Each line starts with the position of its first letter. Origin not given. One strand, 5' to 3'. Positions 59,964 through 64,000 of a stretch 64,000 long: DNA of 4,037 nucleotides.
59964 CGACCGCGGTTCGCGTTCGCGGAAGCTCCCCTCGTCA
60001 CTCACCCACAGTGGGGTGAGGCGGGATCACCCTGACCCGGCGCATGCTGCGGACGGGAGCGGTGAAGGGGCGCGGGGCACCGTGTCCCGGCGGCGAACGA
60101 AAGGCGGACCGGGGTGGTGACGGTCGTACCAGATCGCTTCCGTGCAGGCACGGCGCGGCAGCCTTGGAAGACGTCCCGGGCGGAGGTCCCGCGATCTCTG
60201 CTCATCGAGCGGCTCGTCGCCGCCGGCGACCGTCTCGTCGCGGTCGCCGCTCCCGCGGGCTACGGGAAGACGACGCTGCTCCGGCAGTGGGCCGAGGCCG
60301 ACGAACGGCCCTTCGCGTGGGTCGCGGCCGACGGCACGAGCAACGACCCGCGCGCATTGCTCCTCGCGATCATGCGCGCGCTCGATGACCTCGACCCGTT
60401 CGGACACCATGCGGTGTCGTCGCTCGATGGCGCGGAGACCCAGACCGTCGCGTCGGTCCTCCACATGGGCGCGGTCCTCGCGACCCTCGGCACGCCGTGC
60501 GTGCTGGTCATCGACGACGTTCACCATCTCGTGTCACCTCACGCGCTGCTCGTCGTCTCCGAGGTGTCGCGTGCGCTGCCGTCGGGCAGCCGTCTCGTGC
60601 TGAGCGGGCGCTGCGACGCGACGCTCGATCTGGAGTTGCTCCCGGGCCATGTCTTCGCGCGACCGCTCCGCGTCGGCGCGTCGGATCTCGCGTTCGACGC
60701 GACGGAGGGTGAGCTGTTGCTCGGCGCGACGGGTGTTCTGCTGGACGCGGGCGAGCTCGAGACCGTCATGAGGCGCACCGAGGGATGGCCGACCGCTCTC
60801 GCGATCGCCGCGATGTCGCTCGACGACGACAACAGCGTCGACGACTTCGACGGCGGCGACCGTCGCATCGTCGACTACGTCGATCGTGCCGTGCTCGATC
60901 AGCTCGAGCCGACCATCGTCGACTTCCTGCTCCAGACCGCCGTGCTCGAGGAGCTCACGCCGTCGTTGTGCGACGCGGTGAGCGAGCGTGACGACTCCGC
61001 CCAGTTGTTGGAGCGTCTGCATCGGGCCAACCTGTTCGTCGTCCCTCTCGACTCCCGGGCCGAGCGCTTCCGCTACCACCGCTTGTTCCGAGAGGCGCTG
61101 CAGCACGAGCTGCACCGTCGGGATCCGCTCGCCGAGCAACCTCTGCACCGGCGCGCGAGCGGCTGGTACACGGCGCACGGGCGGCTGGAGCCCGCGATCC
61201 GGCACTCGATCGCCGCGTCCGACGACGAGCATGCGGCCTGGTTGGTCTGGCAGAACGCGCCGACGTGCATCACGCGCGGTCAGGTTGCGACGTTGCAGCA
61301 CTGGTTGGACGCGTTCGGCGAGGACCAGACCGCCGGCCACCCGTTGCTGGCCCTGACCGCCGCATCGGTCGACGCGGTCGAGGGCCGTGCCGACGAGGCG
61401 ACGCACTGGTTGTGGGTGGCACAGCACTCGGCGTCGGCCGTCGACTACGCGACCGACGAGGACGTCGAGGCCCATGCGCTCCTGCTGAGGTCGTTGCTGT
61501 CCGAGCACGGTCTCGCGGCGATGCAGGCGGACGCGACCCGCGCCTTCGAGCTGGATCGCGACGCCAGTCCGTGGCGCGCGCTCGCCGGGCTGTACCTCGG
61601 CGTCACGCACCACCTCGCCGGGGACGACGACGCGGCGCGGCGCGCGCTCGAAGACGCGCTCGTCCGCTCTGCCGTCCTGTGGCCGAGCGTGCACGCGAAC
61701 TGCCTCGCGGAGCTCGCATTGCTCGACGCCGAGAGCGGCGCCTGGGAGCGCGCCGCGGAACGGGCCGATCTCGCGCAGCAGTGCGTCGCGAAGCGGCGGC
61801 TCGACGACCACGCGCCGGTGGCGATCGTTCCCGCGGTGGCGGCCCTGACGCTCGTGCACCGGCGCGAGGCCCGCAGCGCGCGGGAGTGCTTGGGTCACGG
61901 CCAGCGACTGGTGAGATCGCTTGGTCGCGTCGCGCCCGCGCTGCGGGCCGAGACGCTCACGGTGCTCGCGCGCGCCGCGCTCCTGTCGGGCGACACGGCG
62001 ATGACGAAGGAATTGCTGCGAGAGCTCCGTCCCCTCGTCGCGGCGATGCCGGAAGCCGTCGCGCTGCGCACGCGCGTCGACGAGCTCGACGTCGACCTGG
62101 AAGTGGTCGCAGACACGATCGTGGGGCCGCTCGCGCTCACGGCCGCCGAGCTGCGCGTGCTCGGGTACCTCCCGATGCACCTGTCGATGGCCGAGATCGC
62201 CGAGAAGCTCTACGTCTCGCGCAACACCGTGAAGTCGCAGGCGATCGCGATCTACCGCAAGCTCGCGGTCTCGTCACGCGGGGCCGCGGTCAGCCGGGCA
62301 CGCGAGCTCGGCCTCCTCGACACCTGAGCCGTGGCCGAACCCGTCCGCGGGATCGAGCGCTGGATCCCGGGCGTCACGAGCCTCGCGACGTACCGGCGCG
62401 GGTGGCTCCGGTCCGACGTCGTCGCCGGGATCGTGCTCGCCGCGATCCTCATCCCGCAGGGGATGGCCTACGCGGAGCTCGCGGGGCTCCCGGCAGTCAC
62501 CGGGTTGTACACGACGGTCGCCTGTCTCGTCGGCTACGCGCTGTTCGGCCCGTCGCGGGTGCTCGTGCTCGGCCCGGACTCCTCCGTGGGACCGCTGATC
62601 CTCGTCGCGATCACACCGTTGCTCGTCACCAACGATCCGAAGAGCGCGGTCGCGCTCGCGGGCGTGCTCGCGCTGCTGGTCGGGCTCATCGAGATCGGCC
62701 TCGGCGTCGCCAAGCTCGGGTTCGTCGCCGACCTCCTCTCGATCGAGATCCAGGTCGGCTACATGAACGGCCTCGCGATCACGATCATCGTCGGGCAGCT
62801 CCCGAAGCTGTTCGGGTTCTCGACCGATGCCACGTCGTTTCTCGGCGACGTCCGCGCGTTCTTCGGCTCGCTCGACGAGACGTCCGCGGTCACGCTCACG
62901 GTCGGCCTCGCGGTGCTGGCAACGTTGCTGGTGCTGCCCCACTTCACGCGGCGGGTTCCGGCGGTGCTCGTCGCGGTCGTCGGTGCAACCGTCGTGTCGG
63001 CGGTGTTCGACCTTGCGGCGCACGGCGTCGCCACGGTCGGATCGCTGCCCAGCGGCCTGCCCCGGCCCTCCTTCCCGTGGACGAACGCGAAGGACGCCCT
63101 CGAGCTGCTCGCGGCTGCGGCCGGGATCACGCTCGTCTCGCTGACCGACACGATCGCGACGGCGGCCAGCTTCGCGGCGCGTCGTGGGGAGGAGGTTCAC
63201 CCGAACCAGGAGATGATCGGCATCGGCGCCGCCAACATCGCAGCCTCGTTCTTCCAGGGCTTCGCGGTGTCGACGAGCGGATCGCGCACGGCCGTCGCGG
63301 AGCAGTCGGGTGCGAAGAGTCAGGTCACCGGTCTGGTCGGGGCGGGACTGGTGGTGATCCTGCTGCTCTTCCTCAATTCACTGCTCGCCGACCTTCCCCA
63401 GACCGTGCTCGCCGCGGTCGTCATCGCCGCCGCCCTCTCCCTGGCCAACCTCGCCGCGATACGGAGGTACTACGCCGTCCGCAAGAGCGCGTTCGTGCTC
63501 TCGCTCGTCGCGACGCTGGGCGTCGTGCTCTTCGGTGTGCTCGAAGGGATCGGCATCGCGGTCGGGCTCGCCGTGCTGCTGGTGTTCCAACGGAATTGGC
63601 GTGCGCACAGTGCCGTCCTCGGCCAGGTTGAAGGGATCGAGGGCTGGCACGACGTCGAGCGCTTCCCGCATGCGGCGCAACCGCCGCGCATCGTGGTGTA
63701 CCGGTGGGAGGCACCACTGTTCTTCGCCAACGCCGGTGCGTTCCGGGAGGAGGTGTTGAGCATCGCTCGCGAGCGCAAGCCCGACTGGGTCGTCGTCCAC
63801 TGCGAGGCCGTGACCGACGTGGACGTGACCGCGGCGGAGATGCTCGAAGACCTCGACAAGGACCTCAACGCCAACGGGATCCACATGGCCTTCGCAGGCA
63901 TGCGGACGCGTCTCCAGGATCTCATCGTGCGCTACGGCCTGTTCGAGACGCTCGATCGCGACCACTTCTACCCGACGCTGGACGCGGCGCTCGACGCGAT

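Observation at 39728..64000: Eight copies of the palindrome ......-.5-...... mark most promoter gaps of a 24-kb block that also encodes three paralogous LAL regulators: a candidate undescribed regulon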

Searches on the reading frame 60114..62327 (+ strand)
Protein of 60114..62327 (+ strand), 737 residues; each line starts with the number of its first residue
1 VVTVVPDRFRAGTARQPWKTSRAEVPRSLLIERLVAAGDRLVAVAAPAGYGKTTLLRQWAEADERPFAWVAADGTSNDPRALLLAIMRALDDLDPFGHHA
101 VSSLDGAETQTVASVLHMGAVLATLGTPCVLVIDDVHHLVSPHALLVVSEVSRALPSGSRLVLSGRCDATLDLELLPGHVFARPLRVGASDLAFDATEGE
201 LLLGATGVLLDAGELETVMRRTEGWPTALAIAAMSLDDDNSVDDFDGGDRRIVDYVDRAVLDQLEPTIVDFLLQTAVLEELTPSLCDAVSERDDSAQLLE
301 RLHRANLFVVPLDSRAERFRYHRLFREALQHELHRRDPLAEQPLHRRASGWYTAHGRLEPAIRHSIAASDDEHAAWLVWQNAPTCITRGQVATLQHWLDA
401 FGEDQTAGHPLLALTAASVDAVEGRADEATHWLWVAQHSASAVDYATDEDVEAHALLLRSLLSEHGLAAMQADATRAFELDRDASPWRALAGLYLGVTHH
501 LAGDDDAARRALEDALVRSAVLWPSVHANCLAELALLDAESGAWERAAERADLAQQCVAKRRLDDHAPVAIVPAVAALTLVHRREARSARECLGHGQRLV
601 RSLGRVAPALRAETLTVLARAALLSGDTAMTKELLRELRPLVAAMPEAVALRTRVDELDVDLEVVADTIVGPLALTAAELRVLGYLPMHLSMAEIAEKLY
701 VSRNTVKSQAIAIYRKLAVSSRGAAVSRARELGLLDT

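Call 10: search_protein_families(library=pfam, proteins=[window:60114-62327:+], max_evalue=0.01)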
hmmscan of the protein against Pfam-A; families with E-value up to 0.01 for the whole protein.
window:60114-62327:+ (737 aa): 6 families
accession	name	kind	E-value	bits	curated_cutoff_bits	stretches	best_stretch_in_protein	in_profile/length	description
PF13401.12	AAA_22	-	4.5e-09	37.1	27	1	38-145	4-101/130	AAA domain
PF13191.12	AAA_16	-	1.3e-07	32.7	32.6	1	35-158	20-162/167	AAA ATPase domain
PF00196.25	GerE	-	6.5e-07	29.3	23.5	1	675-728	3-56/57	Bacterial regulatory proteins, luxR family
PF25199.1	nSTAND_NTPase5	-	6.3e-05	23.3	34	1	32-61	34-63/145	Novel STAND NTPase 5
PF13604.12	AAA_30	-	0.0001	22.6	27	1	30-152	9-113/191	AAA domain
PF25060.1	ARM_TT21_2nd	-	0.0094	15.9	27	0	586-652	197-262/270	Tetratricopeptide repeat protein 21 second ARM domain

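Call 77: search_protein_families(library=ncbifam, proteins=[window:60114-62327:+], max_evalue=0.001)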
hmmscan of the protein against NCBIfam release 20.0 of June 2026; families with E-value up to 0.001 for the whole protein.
window:60114-62327:+ (737 aa): 9 families
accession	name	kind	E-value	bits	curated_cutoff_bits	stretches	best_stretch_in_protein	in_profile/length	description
NF003420.0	PRK04841.1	equivalog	7.4e-69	232.7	537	2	23-643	15-643/903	HTH-type transcriptional regulator MalT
NF047785.1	respo_reg_MadR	equivalog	2.5e-08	33.5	300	1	674-735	148-209/209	MadR family response regulator transcription factor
NF007505.1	PRK10100.1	equivalog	2.6e-07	30.5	250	1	674-730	144-200/204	biofilm master transcriptional regulator CsgD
TIGR03020.2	EpsA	equivalog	1.3e-05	25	170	1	674-730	190-246/247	XrtB/PEP-CTERM-associated transcriptional regulator EpsA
NF041232.1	BagY_FevT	exception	1.4e-05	24.2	700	1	665-727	287-349/367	LuxR family transcriptional regulator BagY/FevT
NF041673.1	transregRamA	equivalog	3.9e-05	22.9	500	1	650-735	188-279/280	acetate metabolism transcriptional regulator RamA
NF041830.1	RR_TF_ErdR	exception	5.1e-05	23.1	390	1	671-725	147-201/213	response regulator transcription factor ErdR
NF007708.0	PRK10403.1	equivalog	0.00014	21.4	343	1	674-725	153-204/215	nitrate/nitrite response regulator protein NarP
NF007403.0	PRK09935.1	equivalog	0.00045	19.9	271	1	674-724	149-199/210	fimbria biosynthesis transcriptional regulator FimZ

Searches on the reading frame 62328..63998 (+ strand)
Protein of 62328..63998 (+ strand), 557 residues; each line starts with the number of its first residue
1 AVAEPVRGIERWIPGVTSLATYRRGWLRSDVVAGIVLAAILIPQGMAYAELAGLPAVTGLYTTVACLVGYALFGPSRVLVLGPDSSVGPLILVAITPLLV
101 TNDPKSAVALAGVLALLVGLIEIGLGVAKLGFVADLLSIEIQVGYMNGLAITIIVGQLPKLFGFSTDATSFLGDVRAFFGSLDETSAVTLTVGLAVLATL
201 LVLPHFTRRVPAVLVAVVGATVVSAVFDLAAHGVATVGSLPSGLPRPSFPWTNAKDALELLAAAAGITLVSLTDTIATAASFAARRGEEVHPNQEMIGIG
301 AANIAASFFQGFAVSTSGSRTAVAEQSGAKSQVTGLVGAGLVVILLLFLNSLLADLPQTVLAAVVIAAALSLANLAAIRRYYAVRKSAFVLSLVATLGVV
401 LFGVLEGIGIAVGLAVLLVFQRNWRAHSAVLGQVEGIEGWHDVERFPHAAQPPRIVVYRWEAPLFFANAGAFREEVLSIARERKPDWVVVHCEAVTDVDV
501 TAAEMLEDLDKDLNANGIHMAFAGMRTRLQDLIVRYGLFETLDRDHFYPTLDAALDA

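Call 10: search_protein_families(library=pfam, proteins=[window:62328-63998:+], max_evalue=0.01)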
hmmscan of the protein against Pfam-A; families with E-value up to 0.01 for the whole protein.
window:62328-63998:+ (557 aa): 3 families
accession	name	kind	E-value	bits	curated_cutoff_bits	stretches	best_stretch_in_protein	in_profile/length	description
PF00916.26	Sulfate_transp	-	1.6e-89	300.8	23.2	1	27-394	1-379/380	Sulfate permease family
PF01740.26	STAS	-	1.4e-19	70.2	22.6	1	449-554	4-106/106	STAS domain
PF13466.11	STAS_2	-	1.9e-05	25.2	29.2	1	467-538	10-79/80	STAS domain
